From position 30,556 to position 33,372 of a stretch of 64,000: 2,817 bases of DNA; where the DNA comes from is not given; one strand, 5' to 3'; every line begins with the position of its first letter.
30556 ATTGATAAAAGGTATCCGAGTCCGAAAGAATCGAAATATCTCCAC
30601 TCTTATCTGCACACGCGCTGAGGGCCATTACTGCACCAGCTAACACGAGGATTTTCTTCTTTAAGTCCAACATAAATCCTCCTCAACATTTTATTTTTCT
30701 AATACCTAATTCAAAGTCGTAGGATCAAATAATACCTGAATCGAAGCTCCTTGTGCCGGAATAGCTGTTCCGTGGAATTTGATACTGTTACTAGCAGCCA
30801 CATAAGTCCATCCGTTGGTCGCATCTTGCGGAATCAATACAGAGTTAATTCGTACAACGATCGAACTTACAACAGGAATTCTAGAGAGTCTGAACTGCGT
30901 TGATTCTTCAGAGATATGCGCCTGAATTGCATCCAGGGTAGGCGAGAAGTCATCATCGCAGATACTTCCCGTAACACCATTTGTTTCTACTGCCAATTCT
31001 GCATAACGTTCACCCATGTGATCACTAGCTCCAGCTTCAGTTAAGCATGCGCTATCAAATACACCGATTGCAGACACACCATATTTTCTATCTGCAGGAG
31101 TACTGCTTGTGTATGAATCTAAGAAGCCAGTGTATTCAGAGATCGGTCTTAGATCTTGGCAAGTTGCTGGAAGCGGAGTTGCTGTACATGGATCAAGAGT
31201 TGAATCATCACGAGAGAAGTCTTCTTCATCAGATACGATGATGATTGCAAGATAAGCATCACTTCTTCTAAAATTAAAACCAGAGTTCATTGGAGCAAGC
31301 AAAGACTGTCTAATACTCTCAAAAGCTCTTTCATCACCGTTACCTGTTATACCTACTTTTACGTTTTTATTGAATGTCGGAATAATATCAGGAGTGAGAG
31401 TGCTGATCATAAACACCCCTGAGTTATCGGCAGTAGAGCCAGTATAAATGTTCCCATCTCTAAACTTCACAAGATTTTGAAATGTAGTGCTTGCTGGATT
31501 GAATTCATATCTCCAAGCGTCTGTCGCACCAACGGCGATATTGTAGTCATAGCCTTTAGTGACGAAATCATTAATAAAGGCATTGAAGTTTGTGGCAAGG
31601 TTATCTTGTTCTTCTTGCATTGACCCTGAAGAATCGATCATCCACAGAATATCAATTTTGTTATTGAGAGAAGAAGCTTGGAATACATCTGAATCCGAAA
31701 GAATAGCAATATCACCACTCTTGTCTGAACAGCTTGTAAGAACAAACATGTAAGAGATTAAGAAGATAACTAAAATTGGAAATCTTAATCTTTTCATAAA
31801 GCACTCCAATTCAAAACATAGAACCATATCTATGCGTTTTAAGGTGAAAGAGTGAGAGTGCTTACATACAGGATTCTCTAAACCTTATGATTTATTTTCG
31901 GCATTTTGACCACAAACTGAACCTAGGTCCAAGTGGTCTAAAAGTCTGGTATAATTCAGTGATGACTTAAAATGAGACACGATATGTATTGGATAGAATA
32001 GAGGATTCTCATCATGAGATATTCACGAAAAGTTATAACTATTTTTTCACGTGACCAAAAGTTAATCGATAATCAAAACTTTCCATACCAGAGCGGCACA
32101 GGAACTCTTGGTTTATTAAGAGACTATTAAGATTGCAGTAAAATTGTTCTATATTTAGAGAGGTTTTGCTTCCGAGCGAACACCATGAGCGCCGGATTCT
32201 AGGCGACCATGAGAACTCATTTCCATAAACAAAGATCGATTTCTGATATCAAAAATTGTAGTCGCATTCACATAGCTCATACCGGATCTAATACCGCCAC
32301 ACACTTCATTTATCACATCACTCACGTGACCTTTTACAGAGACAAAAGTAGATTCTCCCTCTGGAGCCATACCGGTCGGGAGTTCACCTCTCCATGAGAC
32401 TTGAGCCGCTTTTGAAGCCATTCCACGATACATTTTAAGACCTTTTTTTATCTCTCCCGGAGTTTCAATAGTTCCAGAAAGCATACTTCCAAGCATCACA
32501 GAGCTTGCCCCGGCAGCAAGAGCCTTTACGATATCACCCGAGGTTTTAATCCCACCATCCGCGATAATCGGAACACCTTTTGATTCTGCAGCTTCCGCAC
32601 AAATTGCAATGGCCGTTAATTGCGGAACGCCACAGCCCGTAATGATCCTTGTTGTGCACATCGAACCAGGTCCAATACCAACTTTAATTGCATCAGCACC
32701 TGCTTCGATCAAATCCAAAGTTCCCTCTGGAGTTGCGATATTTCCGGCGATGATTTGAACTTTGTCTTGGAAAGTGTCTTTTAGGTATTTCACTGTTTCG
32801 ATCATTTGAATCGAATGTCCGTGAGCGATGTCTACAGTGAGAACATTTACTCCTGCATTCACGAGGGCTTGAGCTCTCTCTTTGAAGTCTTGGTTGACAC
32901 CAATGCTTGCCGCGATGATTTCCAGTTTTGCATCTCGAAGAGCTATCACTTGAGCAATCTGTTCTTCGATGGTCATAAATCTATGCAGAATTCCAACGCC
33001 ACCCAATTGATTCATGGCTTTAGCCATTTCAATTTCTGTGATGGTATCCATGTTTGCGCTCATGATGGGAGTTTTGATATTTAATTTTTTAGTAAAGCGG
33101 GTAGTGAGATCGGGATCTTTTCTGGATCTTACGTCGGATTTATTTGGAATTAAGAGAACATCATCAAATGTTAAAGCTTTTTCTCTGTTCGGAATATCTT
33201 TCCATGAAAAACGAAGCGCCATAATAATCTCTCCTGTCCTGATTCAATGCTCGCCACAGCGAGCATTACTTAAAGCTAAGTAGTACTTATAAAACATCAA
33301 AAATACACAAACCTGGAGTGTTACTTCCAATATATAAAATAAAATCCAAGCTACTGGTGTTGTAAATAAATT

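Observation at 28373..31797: Tandem triad of VWA lipoproteins with homogenised ends and a hypervariable MIDAS-face core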

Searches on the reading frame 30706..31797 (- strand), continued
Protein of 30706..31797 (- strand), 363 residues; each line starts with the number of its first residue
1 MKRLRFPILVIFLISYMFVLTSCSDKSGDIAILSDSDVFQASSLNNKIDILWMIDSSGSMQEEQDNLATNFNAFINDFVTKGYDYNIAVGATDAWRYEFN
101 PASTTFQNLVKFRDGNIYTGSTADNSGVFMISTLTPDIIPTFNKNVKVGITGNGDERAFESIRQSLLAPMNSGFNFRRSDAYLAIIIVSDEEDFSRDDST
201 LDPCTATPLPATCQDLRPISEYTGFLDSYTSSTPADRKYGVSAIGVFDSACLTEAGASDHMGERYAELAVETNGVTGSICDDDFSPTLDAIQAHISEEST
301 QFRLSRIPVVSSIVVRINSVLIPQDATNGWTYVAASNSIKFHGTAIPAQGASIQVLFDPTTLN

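Call 72: predict_structure(alignment_id=A3)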
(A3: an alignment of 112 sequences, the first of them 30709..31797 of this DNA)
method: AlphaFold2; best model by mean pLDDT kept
length: 363 residues; sequences in the alignment: 112
mean_pLDDT: 92.0   pTM: 0.87
mean pLDDT of the five models: 92.0, 91.9, 91.8, 91.7, 91.0
residues with pLDDT >= 90: 289; 70-90: 47; 50-70: 26; < 50: 1
segments of 3 or more residues with pLDDT < 50: none
pLDDT, mean of each block of 10 residues (from residue 1): 65 82 64 90 83 96 98 97 97 97 97 94 95 97 97 90 98 96 98 91 66 84 98 96 96 84 96 97 98 96 96 97 98 96 96 96 82
secondary structure, 60 per line:
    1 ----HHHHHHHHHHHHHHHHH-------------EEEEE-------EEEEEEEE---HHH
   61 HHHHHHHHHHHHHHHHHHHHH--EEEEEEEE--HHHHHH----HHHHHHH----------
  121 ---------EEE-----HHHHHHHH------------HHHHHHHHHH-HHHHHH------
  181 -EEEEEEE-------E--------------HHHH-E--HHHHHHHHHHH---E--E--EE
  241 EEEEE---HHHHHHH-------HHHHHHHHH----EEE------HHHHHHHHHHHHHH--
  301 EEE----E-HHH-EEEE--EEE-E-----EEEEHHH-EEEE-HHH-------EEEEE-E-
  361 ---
elements in order: H5-21 E35-39 E47-54 H58-81 E84-91 H94-99 H104-110 E130-132 H138-145 H158-167 H169-174 E182-188 H211-214 H219-229 E239-245 H249-255 H263-271 E276-278 H285-298 E301-303 E314-317 E320-322 E330-333 E338-341 E353-357

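Call 74: find_encoding_contigs(protein=P0003, flank=4000, max_places=1)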
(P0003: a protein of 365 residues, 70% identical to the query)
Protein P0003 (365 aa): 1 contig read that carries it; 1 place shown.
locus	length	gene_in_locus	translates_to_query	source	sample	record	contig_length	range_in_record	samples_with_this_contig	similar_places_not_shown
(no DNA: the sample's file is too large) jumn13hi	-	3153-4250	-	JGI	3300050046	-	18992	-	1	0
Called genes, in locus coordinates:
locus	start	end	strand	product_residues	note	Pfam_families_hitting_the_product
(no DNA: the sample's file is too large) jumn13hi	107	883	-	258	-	-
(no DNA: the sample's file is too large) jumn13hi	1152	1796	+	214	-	-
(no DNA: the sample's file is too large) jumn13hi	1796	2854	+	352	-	PF00478:IMPDH, PF03060:NMO, PF01180:DHO_dh (faint), PF00977:His_biosynth (faint), PF01070:FMN_dh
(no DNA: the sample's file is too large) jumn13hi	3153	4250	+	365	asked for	-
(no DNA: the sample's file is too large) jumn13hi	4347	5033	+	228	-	-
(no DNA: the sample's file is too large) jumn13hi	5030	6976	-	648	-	-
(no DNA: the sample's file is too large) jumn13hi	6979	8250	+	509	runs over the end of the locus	PF00496:SBP_bac_5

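Call 75: find_encoding_contigs(protein=P0004, flank=4000, max_places=1)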
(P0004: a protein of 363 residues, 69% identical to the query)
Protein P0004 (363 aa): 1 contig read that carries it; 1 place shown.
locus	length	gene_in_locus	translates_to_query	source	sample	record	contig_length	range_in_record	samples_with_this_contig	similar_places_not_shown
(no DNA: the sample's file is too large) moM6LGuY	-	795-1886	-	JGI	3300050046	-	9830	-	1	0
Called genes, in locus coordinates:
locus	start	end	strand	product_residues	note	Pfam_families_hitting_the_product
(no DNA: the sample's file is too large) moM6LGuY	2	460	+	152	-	?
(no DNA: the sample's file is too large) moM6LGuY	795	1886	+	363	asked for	-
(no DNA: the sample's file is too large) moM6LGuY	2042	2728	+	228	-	-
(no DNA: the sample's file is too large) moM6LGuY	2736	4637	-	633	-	-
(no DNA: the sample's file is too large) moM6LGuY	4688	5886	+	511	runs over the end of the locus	PF00496:SBP_bac_5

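Call 76: find_encoding_contigs(protein=P0006, flank=4000, max_places=1)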
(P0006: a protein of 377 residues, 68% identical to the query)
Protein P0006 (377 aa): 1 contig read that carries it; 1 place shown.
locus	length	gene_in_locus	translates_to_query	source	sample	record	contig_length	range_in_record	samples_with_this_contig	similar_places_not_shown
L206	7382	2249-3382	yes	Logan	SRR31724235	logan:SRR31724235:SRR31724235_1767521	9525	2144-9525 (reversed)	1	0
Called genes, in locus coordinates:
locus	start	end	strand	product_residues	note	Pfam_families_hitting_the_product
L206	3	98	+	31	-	?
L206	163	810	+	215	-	-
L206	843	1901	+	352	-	PF00478:IMPDH, PF03060:NMO, PF01180:DHO_dh (faint), PF00977:His_biosynth (faint), PF01070:FMN_dh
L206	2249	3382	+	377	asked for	-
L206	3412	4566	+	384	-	-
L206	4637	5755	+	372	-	-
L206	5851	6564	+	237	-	-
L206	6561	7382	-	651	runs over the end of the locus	-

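Call 77: find_encoding_contigs(protein=P0008, flank=4000, max_places=1)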
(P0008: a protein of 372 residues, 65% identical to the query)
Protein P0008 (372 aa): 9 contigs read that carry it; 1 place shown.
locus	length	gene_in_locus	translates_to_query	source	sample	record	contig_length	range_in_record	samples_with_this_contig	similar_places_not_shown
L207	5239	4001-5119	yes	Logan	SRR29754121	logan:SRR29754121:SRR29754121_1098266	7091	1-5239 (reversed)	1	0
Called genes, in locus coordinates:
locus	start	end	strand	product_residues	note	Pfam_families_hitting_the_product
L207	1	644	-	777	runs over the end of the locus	PF25226:DUF7844, PF13387:Lnb_N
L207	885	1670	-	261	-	-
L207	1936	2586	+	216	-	-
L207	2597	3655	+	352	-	PF00478:IMPDH, PF03060:NMO, PF00977:His_biosynth (faint), PF01070:FMN_dh, PF01180:DHO_dh (faint)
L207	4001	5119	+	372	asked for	-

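Call 93: search_protein_families(library=padloc, proteins=[window:30709-31797:-], max_evalue=0.01)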
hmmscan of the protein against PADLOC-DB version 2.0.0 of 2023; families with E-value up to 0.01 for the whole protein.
window:30709-31797:- (363 aa): 0 families

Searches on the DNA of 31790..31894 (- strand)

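Call 94: build_rna_model(alignment_id=A6, structure=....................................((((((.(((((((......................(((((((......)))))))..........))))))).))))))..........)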
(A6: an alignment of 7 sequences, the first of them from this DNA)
Model R1 built from alignment A6 (7 sequences, 126 columns); structure: as given.
model positions 109; base pairs 20; branch points 0; effective number of sequences 2.68; information 0.59 bits per position. Calibrated on 0.2 Mb of random sequence (short: E-values are rough).
structure used (alignment columns):
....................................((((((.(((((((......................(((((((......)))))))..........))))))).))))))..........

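Call 95: search_with_rna_model(model_id=R1, sources=[window, L001, L002, L003, L005, L006, L007, L008, L009, L010, L011, L012, L013, L014, L015, L016, L017, L018, L019, L020, L021, L022, L023, L024, L025, L026, L027, L028, L029, L030, L031, L032, L033, L034, L035, L036, L037, L038, L039, L040, L041, L042, L043, L044, L045, L046, L047, L048, L049, L050, L051, L052, L053, L054, L055, L056, L057, L058, L059, L060, L061, L062, L063, L064, L065, L066, L067, L068, L069, L070, L071, L072, L073, L074, L075, L076, L077, L078, L079, L080, L081, L082, L083, L084, L085, L206, L207], max_evalue=1, make_alignment=true)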
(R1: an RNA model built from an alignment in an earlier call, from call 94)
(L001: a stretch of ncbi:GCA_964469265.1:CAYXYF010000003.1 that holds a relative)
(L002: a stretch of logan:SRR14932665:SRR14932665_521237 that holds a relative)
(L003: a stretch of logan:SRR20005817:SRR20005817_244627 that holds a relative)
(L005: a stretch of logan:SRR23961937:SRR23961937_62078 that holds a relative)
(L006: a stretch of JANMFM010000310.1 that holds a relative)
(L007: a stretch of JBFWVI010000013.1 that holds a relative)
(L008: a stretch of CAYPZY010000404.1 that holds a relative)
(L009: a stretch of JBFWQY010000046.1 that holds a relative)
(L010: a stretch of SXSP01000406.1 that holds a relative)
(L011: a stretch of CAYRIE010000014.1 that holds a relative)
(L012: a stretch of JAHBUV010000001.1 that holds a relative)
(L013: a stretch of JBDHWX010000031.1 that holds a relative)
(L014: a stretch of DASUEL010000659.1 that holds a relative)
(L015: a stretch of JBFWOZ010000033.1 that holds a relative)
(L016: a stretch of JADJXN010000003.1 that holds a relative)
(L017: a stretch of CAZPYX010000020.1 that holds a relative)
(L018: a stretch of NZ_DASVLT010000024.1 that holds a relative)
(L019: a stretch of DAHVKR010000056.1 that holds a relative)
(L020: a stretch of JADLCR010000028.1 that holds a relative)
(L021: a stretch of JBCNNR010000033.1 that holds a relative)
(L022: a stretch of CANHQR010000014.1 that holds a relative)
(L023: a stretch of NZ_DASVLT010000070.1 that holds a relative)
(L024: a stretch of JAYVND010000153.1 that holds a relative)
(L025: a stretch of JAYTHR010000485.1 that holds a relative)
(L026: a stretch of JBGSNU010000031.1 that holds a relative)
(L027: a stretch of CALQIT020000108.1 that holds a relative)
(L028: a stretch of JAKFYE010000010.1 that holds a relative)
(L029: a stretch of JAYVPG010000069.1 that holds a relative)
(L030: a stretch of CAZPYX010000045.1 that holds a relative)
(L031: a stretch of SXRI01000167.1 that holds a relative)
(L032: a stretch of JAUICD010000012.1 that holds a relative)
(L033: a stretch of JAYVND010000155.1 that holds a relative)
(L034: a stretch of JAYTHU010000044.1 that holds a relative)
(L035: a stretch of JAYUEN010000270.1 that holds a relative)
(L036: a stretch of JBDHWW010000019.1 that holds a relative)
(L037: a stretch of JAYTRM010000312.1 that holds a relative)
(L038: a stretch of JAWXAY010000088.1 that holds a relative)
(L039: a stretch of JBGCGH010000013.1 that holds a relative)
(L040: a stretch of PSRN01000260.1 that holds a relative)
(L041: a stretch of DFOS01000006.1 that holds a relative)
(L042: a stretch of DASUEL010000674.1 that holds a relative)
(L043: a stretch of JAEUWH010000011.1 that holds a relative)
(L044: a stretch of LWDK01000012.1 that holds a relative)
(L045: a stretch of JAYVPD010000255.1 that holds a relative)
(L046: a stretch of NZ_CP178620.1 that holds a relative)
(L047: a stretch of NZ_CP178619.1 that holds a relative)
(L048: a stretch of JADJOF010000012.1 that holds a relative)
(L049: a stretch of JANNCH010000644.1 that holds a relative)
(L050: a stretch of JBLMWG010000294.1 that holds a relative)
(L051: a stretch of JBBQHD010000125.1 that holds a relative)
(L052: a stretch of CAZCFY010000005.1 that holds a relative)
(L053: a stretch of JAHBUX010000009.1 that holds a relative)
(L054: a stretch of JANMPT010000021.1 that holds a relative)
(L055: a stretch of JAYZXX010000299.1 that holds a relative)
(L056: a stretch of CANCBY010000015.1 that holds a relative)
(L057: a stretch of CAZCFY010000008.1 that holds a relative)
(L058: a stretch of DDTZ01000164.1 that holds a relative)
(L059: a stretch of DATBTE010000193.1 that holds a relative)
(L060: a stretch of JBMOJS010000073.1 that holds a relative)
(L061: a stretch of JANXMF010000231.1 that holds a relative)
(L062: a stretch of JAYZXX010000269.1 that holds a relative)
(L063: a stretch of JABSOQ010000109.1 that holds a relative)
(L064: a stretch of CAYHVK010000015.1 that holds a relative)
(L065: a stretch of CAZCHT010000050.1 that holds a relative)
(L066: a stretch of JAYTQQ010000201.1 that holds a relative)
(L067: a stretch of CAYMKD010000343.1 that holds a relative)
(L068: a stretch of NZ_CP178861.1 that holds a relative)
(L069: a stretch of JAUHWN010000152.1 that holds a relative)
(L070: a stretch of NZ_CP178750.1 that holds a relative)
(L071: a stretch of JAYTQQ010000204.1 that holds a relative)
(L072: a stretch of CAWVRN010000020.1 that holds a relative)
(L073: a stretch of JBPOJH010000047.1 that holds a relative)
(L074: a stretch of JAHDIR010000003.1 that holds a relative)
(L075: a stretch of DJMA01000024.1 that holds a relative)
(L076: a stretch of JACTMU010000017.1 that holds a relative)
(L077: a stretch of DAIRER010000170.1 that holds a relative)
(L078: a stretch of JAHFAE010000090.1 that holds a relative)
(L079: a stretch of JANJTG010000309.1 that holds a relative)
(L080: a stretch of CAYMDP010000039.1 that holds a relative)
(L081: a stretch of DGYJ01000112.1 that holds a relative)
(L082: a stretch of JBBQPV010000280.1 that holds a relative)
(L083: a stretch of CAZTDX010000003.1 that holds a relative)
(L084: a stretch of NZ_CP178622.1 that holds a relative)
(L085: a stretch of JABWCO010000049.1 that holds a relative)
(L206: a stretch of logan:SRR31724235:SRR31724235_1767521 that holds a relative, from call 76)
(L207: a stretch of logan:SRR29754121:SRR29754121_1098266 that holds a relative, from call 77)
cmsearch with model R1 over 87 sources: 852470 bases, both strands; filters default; matches with E-value up to 1: 10.
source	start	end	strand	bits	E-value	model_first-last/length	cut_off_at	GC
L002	3922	4028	+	107.8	8.2e-19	1-109/109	no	0.35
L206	2146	2257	+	106.4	1.6e-18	1-109/109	no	0.34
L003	565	674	+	105.7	2.2e-18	1-109/109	no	0.33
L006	278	385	+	99.4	4.5e-17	1-109/109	no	0.31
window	31789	31895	-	97.6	1.1e-16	1-109/109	no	0.33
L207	3900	4009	+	96.2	2.2e-16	1-109/109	no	0.36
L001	5854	5959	+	81.2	2.8e-13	1-109/109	no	0.33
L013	4902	5014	+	70.2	5.4e-11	1-109/109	no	0.34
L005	19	130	+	62.5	2.1e-09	1-109/109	no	0.38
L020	378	478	+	22.3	0.48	1-109/109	no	0.48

Alignment A7: 10 matches aligned to the model, 131 columns, each read 5' to 3' on its own strand. Consensus structure (alignment columns), stored with it:
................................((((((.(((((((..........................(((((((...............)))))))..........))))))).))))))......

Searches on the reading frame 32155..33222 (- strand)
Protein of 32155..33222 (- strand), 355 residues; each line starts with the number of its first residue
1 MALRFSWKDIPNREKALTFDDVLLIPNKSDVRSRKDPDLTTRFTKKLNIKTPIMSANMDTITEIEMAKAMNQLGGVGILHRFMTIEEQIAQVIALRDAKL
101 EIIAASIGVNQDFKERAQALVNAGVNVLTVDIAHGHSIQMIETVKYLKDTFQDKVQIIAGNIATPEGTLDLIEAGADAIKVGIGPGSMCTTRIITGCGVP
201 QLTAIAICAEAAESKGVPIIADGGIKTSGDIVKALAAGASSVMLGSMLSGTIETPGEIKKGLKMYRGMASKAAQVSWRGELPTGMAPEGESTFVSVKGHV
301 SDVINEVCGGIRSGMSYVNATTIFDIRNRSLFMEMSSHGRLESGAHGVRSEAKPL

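Call 48: search_protein_families(library=pfam, proteins=[window:32155-33222:-], max_evalue=0.001)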
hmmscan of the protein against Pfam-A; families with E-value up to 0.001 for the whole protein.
window:32155-33222:- (355 aa): 6 families
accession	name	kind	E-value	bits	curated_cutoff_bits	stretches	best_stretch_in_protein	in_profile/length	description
PF00478.31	IMPDH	-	2e-115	385.9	25.6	1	16-346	1-345/345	IMP dehydrogenase / GMP reductase domain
PF03060.21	NMO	-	3.4e-09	37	28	1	42-254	3-231/331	Nitronate monooxygenase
PF01070.24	FMN_dh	-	7.6e-09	35.5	24.9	1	144-246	210-303/350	FMN-dependent dehydrogenase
PF01180.27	DHO_dh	-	5.2e-08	32.9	27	1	205-263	227-288/291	Dihydroorotate dehydrogenase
PF00977.27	His_biosynth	-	2.7e-06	27.4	23.6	1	203-265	60-119/228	Histidine biosynthesis protein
PF01645.23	Glu_synthase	-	9.1e-06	25.5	20.4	1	143-246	194-305/369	Conserved region in glutamate synthase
